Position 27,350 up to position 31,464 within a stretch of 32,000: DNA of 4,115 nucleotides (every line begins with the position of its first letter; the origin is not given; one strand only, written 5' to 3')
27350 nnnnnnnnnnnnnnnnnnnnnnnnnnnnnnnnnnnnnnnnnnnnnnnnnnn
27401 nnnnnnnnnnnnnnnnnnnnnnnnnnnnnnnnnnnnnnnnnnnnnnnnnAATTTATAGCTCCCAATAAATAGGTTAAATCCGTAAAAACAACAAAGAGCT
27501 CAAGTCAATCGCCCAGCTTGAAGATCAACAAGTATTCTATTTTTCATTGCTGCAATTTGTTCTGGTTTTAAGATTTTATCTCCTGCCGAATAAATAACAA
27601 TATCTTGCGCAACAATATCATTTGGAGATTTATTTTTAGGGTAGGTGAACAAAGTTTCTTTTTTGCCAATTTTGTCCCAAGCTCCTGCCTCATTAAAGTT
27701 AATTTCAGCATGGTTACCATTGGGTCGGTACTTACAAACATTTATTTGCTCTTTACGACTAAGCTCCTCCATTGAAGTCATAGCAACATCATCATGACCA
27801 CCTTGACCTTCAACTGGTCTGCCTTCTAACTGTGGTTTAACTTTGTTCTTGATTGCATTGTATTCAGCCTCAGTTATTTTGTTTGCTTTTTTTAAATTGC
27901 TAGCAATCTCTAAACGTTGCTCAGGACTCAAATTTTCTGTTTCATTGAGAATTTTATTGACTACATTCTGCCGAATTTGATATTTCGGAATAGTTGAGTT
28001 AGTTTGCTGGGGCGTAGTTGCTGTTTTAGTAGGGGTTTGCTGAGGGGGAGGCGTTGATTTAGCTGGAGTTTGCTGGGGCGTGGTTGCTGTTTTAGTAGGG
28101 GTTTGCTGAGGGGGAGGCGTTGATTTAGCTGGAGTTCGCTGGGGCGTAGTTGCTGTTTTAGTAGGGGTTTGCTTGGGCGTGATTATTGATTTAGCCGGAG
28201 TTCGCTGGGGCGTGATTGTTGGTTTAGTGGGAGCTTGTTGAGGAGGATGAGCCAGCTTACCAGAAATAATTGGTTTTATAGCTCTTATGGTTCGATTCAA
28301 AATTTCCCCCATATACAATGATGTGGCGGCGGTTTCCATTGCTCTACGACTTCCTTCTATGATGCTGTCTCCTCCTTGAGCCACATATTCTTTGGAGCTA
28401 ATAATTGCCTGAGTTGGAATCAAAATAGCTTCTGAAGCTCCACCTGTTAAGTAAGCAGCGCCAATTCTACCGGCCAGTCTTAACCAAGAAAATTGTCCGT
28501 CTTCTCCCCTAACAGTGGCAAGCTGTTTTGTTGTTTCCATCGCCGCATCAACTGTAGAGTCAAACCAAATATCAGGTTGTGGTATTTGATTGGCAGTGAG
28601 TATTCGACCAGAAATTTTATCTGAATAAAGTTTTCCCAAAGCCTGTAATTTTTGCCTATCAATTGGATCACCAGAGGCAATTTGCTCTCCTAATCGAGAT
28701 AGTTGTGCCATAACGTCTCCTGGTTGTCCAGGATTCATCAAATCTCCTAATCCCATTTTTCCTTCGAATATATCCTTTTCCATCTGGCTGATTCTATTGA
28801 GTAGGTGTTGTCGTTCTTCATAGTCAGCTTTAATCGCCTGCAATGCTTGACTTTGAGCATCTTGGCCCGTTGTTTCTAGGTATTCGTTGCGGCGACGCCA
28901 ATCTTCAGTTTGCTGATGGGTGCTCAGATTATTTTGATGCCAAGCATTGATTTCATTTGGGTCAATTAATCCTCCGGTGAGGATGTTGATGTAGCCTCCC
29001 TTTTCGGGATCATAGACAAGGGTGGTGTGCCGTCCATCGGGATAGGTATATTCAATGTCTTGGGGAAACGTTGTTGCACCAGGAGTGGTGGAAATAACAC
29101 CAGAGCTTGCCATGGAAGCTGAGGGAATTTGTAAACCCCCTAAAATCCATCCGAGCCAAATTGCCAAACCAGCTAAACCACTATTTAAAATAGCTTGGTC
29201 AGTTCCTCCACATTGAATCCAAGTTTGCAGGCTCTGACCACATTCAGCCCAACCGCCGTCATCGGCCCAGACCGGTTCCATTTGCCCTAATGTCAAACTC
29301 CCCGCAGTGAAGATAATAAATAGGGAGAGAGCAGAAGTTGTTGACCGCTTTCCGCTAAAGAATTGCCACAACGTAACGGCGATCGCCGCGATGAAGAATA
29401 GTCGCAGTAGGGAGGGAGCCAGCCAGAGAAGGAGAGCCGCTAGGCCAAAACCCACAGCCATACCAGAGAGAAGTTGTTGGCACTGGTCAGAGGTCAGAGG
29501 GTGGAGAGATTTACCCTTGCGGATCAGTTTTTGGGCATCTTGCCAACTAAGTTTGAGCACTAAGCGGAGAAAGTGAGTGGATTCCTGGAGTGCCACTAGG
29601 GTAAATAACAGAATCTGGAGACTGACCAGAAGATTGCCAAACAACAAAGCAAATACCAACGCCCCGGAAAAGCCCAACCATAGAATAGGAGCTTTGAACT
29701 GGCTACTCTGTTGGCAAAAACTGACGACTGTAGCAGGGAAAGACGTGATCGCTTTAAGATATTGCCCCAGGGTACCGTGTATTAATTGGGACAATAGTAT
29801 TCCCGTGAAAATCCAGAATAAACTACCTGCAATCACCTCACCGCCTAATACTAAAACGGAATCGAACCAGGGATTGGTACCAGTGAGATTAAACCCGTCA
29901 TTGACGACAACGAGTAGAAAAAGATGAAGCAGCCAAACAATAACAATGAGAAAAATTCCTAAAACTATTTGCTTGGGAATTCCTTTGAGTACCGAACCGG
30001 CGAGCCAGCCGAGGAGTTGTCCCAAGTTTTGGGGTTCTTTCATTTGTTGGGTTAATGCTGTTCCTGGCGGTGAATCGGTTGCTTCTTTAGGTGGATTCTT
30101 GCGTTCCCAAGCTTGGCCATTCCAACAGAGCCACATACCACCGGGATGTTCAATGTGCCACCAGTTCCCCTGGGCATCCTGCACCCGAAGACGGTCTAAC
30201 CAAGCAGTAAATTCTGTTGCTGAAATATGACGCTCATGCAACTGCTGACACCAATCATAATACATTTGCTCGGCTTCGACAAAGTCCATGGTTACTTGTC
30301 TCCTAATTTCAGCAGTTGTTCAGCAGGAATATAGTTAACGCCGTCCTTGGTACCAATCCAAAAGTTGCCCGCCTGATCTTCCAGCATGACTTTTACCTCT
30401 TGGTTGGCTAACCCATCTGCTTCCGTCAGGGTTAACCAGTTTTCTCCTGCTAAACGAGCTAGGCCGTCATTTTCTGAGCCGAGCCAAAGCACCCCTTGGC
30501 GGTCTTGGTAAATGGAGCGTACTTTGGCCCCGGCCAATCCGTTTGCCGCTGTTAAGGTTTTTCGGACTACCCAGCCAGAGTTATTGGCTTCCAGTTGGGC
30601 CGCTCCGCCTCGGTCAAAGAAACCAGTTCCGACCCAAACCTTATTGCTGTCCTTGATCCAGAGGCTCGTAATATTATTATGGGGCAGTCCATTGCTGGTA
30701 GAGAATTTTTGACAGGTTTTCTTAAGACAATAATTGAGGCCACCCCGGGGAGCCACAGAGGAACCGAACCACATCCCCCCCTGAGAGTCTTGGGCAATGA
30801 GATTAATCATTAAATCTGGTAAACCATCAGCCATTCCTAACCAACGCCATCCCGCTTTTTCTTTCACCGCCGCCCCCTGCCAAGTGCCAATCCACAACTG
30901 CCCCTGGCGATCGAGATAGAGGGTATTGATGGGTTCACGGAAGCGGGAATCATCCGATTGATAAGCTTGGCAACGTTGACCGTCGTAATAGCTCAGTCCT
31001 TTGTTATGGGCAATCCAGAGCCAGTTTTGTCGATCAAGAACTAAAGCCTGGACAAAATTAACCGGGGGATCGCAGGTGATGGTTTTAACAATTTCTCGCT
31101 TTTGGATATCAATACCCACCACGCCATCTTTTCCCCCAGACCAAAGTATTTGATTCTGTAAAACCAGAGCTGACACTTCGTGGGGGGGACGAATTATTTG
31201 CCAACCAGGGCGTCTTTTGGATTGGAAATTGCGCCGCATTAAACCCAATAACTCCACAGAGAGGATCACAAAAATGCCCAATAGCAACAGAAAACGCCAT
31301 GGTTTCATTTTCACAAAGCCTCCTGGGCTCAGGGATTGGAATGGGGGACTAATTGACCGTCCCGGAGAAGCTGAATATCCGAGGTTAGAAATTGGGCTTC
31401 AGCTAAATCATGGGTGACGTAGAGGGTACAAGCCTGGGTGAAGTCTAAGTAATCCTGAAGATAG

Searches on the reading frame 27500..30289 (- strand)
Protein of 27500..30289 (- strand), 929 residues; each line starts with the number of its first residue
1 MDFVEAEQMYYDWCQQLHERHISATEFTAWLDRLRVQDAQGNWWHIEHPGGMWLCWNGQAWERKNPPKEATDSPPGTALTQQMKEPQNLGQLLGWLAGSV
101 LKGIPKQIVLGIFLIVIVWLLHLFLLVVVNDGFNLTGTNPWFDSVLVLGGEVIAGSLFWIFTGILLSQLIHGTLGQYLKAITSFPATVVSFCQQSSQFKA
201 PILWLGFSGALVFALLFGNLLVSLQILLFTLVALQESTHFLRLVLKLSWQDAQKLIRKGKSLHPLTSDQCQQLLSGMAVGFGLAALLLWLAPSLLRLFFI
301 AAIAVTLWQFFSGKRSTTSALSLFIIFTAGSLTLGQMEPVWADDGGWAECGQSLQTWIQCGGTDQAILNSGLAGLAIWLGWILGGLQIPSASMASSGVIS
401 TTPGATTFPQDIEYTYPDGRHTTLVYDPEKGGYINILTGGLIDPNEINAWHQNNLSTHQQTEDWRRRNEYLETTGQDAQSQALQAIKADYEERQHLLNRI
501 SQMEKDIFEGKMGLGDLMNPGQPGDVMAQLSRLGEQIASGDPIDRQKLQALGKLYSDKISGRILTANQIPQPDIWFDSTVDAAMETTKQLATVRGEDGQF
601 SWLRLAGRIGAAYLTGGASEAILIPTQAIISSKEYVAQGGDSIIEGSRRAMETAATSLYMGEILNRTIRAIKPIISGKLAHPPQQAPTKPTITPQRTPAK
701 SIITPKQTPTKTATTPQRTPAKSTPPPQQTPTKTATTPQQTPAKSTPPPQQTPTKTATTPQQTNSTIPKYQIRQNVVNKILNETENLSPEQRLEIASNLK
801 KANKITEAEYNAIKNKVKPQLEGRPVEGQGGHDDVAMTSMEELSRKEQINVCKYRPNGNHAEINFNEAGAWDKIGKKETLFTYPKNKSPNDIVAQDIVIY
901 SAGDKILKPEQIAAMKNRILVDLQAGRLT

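Call 3: search_protein_families(library=pfam, proteins=[window:27500-30289:-], max_evalue=0.1)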
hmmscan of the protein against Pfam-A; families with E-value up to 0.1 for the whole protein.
window:27500-30289:- (929 aa): 2 families
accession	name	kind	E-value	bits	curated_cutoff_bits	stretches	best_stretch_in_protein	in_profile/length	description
PF16058.10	Mucin-like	-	0.00011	23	28.7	1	682-766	7-91/94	Mucin-like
PF09851.14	SHOCT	-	0.084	13.1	27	0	792-816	2-26/28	Short C-terminal domain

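Call 4: search_protein_families(library=ncbifam, proteins=[window:27500-30289:-], max_evalue=0.1)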
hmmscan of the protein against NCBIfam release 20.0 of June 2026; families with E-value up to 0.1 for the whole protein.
window:27500-30289:- (929 aa): 1 family
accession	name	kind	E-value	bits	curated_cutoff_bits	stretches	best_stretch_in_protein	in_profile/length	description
TIGR04526.1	predic_Ig_block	subfamily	0.04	12.8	150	1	695-833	70-193/693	putative immunoglobulin-blocking virulence protein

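Call 28: search_protein_families(library=padloc, proteins=[window:27500-30289:-], max_evalue=0.1)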
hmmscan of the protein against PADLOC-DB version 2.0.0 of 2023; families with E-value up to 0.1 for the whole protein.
window:27500-30289:- (929 aa): 0 families

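Call 77: search_solved_structures(query=window:27500-30289:-, max_evalue=1)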
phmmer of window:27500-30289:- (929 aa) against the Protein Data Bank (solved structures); distinct sequences matched with E-value up to 1: 0.

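Call 88: search_dna_similar(query=window:27500-30289:-, collection=plasmids, mode=protein, max_evalue=0.001, max_rows=15)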
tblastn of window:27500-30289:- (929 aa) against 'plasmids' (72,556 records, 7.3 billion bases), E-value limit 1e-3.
Records with a match: 5; places in all: 5; records where one place covers at least 80% of the query: 0.
Best place of each record, by identity: <60% 5.
By first word of the organism name: Picosynechococcus 5.
By predicted mobility (MOB-suite, as given by PLSDB): non-mobilizable 3; mobilizable 2.
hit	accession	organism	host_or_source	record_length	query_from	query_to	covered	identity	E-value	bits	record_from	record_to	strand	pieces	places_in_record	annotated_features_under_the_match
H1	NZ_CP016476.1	Picosynechococcus sp. PCC 7003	cell culture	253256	81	361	30%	43.1%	1e-48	196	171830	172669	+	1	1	hypothetical protein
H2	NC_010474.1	Picosynechococcus sp. PCC 7002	-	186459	81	361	30%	42.7%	2e-45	186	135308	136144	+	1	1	hypothetical protein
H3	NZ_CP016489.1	Picosynechococcus sp. PCC 8807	cell culture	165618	81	361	30%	42.7%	4e-45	185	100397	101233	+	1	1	hypothetical protein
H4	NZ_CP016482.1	Picosynechococcus sp. PCC 7117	cell culture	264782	81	361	30%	42.3%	2e-44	182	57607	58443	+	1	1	hypothetical protein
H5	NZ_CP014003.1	Picosynechococcus sp. PCC 73109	cell culture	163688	81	361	30%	42.3%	6e-44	181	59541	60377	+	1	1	hypothetical protein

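Call 90: get_annotated_region(hit=H2, flank=9000)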
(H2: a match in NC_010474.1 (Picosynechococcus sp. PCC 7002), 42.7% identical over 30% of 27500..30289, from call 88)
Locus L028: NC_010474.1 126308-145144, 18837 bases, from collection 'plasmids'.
description: Picosynechococcus sp. PCC 7002 plasmid pAQ7, complete sequence
organism: Picosynechococcus sp. PCC 7002 (NCBI taxid 32049)
taxonomy: Bacteria; Cyanobacteriota; Cyanophyceae; Chroococcales; Geminocystaceae; Picosynechococcus; Picosynechococcus sp. PCC 7002
host: -; source: -; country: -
typing (MOB-suite, as given by PLSDB): non-mobilizable
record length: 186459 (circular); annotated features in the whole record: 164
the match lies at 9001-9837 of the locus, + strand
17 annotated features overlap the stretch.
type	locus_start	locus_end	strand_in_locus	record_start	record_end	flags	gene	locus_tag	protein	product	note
CDS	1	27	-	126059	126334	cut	-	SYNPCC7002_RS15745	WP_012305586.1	hypothetical protein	-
CDS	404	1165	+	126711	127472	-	-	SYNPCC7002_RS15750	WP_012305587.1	hypothetical protein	-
CDS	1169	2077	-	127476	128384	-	-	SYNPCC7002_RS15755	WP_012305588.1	zinc ribbon domain-containing protein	-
CDS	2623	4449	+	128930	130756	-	-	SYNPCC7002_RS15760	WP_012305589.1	hypothetical protein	-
CDS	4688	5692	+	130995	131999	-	-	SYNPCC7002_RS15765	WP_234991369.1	extracellular solute-binding protein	-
CDS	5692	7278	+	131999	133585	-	-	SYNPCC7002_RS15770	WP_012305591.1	ABC transporter permease subunit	GO:0055085 - transmembrane transport [Evidence IEA]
CDS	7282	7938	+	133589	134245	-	-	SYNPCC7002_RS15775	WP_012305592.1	ABC transporter ATP-binding protein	-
CDS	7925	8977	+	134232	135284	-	-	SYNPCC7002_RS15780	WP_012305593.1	two-component regulator propeller domain-containing protein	-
CDS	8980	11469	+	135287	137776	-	-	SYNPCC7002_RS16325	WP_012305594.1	hypothetical protein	-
CDS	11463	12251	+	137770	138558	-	-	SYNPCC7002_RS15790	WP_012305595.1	zinc ribbon domain-containing protein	-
CDS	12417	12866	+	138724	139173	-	-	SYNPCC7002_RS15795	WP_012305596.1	GFA family protein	-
CDS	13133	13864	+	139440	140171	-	-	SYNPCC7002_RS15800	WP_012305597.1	DUF4386 domain-containing protein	-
CDS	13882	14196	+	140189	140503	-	-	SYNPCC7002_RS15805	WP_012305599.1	AraC family transcriptional regulator ligand-binding domain-containing protein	-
CDS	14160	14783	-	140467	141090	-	-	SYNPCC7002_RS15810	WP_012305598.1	hypothetical protein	-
CDS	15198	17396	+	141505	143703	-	-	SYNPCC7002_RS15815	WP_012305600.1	amino acid permease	GO:0055085 - transmembrane transport [Evidence IEA]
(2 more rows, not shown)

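Call 94: search_protein_families(library=pfam, proteins=[L028:8980-11469:+, L028:11463-12251:+, L028:2623-4449:+, L028:404-1165:+, L028:1169-2077:-], max_evalue=0.05)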
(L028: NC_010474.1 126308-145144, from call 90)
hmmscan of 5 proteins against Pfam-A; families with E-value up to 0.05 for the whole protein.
L028:8980-11469:+ (829 aa): 0 families

L028:11463-12251:+ (262 aa): 8 families
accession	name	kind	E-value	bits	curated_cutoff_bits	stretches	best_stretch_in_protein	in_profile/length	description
PF12773.13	DZR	-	2.8e-12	47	27.3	1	206-258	1-45/45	Double zinc ribbon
PF13240.11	Zn_Ribbon_1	-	3.9e-11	42.8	25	2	206-225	2-21/23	zinc-ribbon domain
PF17032.10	Zn_ribbon_15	-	9.8e-10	39.5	28.9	1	200-224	49-73/73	zinc-ribbon family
PF13248.11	Zn_ribbon_3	-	2.5e-09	36.7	27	2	240-261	5-26/26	zinc-ribbon domain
PF24460.1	DUF7575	-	2.9e-06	26.9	28.5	1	237-260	3-26/28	Domain of unknown function (DUF7575)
PF18912.6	DZR_2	-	2.5e-05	24.4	27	0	204-257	8-55/56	Double zinc ribbon domain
PF07191.17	Zn_ribbon_6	-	0.019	15.4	25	0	196-230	9-42/67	Double zinc ribbon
PF07282.18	Cas12f1-like_TNB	-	0.047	14.3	26.3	0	199-226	24-49/60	Cas12f1-like, TNB domain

L028:2623-4449:+ (608 aa): 0 families

L028:404-1165:+ (253 aa): 0 families

L028:1169-2077:- (302 aa): 3 families
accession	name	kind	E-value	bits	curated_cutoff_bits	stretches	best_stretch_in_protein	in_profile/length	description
PF13240.11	Zn_Ribbon_1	-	6.5e-06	26.2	25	1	6-26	1-21/23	zinc-ribbon domain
PF12773.13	DZR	-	0.00094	19.7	27.3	1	6-25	26-45/45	Double zinc ribbon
PF14803.11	Zn_ribbon_Nudix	-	0.047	14.1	25.6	0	19-32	1-14/34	Nudix N-terminal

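Call 107: get_annotated_region(hit=H1, flank=11000)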
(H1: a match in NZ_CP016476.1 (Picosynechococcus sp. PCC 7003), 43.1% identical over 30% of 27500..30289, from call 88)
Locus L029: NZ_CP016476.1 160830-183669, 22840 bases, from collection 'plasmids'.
description: Picosynechococcus sp. PCC 7003 plasmid unnamed2, complete sequence
organism: Picosynechococcus sp. PCC 7003 (NCBI taxid 374981)
taxonomy: Bacteria; Cyanobacteriota; Cyanophyceae; Chroococcales; Geminocystaceae; Picosynechococcus; Picosynechococcus sp. PCC 7003
host: -; source: cell culture; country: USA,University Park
typing (MOB-suite, as given by PLSDB): mobilizable; relaxase MOBF
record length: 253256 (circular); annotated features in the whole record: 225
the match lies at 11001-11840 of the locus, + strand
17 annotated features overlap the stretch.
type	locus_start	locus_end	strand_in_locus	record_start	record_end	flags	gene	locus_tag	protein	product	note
CDS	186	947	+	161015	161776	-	-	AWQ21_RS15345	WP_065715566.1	hypothetical protein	-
CDS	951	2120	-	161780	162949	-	-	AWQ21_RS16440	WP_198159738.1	zinc ribbon domain-containing protein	-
CDS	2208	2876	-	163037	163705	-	-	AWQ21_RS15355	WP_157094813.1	hypothetical protein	-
CDS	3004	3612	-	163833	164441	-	-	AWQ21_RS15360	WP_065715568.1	hypothetical protein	-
CDS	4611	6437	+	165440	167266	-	-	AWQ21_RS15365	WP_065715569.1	hypothetical protein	-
CDS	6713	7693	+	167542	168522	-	-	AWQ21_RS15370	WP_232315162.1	extracellular solute-binding protein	-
CDS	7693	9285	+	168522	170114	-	-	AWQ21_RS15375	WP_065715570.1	ABC transporter permease subunit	GO:0055085 - transmembrane transport [Evidence IEA]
CDS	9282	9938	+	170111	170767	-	-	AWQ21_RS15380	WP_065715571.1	ABC transporter ATP-binding protein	-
CDS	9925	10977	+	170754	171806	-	-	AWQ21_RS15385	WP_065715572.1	two-component regulator propeller domain-containing protein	-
CDS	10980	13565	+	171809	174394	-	-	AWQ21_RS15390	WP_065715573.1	hypothetical protein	-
CDS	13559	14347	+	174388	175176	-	-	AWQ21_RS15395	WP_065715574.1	zinc ribbon domain-containing protein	-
CDS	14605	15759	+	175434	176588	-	-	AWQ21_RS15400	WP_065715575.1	prepilin-type N-terminal cleavage/methylation domain-containing protein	-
CDS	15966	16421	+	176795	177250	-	-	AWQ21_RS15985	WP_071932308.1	type II secretion system protein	-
CDS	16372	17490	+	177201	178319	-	-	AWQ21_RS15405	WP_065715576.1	prepilin-type N-terminal cleavage/methylation domain-containing protein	-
CDS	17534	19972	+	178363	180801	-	-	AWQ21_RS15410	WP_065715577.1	hypothetical protein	-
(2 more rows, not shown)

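Call 108: get_annotated_region(hit=H3, flank=9000)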
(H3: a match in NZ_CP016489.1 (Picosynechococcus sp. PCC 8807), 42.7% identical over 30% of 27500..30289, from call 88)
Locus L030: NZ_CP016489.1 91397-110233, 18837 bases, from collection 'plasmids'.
description: Picosynechococcus sp. PCC 8807 plasmid unnamed6, complete sequence
organism: Picosynechococcus sp. PCC 8807 (NCBI taxid 195248)
taxonomy: Bacteria; Cyanobacteriota; Cyanophyceae; Chroococcales; Geminocystaceae; Picosynechococcus; Picosynechococcus sp. PCC 8807
host: -; source: cell culture; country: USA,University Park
typing (MOB-suite, as given by PLSDB): non-mobilizable
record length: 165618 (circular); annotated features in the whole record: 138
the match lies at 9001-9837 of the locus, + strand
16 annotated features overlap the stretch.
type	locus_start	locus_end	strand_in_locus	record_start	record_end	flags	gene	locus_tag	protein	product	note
CDS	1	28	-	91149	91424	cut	-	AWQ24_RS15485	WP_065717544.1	hypothetical protein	-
CDS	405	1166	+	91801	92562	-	-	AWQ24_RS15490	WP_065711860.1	hypothetical protein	-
CDS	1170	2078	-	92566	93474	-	-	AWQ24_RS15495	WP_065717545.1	zinc ribbon domain-containing protein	-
CDS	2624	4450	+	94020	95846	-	-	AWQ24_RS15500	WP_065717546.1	hypothetical protein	-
CDS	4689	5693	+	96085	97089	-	-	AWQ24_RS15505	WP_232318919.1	extracellular solute-binding protein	-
CDS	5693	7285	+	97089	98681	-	-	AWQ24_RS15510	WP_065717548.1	ABC transporter permease subunit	-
CDS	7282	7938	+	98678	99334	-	-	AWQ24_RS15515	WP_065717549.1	ABC transporter ATP-binding protein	-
CDS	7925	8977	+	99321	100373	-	-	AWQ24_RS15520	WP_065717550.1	two-component regulator propeller domain-containing protein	-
CDS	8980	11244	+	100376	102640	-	-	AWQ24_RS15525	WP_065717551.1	hypothetical protein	-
CDS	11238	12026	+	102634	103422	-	-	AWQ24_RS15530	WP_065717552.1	zinc ribbon domain-containing protein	-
CDS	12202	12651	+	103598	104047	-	-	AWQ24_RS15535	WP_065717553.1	GFA family protein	-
CDS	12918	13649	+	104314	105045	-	-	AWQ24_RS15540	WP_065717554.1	DUF4386 domain-containing protein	-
CDS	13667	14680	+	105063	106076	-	-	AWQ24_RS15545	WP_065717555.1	AraC family transcriptional regulator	-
CDS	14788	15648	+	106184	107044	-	-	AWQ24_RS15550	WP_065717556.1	NAD(P)H-binding protein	-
CDS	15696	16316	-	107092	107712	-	-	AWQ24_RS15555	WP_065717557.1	hypothetical protein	-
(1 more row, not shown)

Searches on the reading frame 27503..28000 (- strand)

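Call 27: search_protein_families(library=pfam, proteins=[window:27503-28000:-], max_evalue=1)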
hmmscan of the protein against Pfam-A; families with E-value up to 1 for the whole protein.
seq(166 aa): 3 families
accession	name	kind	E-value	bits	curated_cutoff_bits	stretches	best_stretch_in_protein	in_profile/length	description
PF09851.14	SHOCT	-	0.018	15.2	27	1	29-53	2-26/28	Short C-terminal domain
PF18261.6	Rpn9_C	-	0.062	13.4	26.5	1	142-155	1-14/33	Rpn9 C-terminal helix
PF11304.13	DUF3106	-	0.11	13.4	24.3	1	10-54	44-88/104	Protein of unknown function (DUF3106)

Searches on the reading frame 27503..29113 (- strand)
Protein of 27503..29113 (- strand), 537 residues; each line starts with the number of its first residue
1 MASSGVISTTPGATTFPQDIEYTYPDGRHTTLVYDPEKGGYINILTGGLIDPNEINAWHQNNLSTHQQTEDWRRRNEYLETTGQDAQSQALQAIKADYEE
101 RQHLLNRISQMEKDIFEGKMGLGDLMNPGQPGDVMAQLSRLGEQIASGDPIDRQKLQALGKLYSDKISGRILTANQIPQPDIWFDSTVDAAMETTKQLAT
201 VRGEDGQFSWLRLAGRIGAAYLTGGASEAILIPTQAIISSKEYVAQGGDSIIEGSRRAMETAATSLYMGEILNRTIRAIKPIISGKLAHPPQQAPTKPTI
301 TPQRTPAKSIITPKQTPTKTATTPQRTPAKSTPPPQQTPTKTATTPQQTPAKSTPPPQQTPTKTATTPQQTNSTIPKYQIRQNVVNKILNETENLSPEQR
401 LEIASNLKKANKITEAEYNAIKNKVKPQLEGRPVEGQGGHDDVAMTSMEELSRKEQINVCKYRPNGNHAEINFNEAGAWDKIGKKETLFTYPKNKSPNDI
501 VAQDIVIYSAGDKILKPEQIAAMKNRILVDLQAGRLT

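Call 91: predict_structure(protein=window:27503-29113:-)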
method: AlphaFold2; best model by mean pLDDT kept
length: 537 residues; sequences in the alignment: 1
mean_pLDDT: 41.1   pTM: 0.19
mean pLDDT of the five models: 41.1, 40.7, 38.0, 37.4, 36.4
residues with pLDDT >= 90: 0; 70-90: 46; 50-70: 87; < 50: 404
segments of 3 or more residues with pLDDT < 50: 1-18, 45-94, 113-116, 120-379, 432-488, 509-513
pLDDT, mean of each block of 10 residues (from residue 1): 28 42 57 60 48 45 39 42 40 48 54 49 34 37 37 37 29 24 26 28 31 32 28 25 29 33 30 29 24 28 28 27 30 30 29 31 25 36 71 71 83 82 75 35 28 28 36 38 42 62 60 55 68 60
secondary structure, 60 per line:
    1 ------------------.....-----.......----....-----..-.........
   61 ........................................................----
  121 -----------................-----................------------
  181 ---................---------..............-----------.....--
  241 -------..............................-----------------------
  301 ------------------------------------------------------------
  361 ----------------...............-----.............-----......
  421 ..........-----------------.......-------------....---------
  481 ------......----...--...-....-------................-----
elements in order: E19-23 E29-35 E40-43 H52-116 H132-147 H153-168 H184-199 H209-222 H234-238 H248-277 H377-391 H397-409 H415-430 H448-454 E468-471 E487-492 E506-509 H517-532

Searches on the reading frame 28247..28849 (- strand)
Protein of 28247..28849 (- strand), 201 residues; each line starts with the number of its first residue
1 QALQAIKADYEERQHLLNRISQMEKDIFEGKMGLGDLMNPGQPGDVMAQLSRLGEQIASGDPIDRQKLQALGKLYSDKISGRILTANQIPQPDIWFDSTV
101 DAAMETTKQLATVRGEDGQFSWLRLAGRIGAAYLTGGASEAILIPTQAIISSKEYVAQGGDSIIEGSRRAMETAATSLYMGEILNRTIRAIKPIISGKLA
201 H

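Call 27: search_protein_families(library=pfam, proteins=[window:28247-28849:-], max_evalue=1)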
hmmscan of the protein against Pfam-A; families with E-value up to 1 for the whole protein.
seq(201 aa): 1 family
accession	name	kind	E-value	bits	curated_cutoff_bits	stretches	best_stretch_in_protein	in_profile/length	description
PF20536.3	DUF6751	-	0.2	12.2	27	0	69-113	42-88/113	Family of unknown function (DUF6751)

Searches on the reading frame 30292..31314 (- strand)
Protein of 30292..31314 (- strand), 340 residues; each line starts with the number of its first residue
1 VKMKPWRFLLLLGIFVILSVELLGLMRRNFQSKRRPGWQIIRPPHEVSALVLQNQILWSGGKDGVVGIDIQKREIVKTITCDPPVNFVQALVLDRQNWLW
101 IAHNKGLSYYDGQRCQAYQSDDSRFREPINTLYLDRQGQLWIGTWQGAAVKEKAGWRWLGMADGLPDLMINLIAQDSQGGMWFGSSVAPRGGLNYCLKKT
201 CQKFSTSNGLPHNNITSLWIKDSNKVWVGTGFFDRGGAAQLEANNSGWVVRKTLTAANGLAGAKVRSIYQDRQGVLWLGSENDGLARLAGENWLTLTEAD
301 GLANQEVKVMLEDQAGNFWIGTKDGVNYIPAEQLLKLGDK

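Call 3: search_protein_families(library=pfam, proteins=[window:30292-31314:-], max_evalue=0.1)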
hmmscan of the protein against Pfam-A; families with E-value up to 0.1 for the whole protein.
window:30292-31314:- (340 aa): 5 families
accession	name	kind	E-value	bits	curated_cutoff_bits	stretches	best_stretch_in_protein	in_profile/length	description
PF07494.17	Reg_prop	-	5.9e-31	103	20.4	4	259-282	1-24/24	Two component regulator propeller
PF23748.1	Beta-prop_LRRK2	-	5.5e-05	22.8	26.9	0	122-148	269-295/359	LRRK2 beta propeller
PF08450.18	SGL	-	0.013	15.5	26.3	0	87-153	42-112/246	SMP-30/Gluconolactonase/LRE-like region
PF16819.11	DUF5074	-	0.046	13.2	27.2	0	53-107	153-208/353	Domain of unknown function (DUF5074)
PF14312.12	FG-GAP_2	-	0.051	14.2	23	0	171-190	6-25/49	FG-GAP repeat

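Call 4: search_protein_families(library=ncbifam, proteins=[window:30292-31314:-], max_evalue=0.1)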
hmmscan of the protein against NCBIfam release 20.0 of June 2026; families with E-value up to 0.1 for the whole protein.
window:30292-31314:- (340 aa): 1 family
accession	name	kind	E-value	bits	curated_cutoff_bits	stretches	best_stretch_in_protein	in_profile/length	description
NF052228.1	T9SS_PorZ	equivalog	1e-15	57.3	260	3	168-285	431-553/757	type IX secretion system anionic LPS delivery protein PorZ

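Call 28: search_protein_families(library=padloc, proteins=[window:30292-31314:-], max_evalue=0.1)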
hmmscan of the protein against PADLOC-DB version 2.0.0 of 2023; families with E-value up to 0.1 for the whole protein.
window:30292-31314:- (340 aa): 0 families
